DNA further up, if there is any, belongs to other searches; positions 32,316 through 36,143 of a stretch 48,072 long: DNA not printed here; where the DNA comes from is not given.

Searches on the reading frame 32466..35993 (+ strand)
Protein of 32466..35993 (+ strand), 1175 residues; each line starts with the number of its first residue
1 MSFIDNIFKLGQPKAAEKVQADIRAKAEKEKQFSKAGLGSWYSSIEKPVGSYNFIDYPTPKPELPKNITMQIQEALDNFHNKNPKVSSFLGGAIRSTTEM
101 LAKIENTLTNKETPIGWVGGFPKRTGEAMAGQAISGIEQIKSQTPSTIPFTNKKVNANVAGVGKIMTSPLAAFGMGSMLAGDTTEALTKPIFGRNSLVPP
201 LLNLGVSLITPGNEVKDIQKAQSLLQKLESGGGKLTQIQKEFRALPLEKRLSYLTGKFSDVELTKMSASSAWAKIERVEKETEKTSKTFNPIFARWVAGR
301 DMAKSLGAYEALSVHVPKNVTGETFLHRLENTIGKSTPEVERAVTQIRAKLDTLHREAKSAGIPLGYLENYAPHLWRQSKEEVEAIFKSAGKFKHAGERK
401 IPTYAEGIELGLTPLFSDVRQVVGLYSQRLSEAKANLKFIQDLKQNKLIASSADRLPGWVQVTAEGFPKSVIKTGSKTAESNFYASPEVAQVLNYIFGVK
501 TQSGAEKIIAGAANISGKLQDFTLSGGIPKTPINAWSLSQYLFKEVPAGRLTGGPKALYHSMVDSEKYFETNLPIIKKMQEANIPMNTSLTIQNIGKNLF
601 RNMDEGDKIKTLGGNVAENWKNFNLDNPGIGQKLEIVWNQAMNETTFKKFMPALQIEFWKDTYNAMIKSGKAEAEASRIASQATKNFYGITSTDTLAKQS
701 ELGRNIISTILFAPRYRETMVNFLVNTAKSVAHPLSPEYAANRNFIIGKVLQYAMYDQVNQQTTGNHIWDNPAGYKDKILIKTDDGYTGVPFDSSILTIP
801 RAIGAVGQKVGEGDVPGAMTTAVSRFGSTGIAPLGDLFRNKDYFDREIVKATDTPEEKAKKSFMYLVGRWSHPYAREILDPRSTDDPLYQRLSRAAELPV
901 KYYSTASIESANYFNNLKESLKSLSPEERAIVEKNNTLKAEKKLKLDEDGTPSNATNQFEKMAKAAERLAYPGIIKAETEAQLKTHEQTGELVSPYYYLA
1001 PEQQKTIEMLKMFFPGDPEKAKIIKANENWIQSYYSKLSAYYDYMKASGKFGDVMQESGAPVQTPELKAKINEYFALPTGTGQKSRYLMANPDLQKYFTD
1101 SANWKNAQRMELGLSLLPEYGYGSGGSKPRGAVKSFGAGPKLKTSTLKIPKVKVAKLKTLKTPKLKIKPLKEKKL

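Call 45: search_protein_families(library=pfam, proteins=[window:32466-35993:+], max_evalue=0.01)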
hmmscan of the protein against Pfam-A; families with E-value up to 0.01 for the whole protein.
window:32466-35993:+ (1175 aa): 0 families

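Call 46: search_protein_families(library=phrogs, proteins=[window:32466-35993:+], max_evalue=0.01)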
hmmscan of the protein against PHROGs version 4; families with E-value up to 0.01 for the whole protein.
window:32466-35993:+ (1175 aa): 0 families

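Call 84: search_dna_similar(query=window:32466-35993:+, collection=phages, mode=protein, max_evalue=0.001, max_rows=8)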
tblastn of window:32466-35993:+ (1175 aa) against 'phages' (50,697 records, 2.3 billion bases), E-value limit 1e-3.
No match.
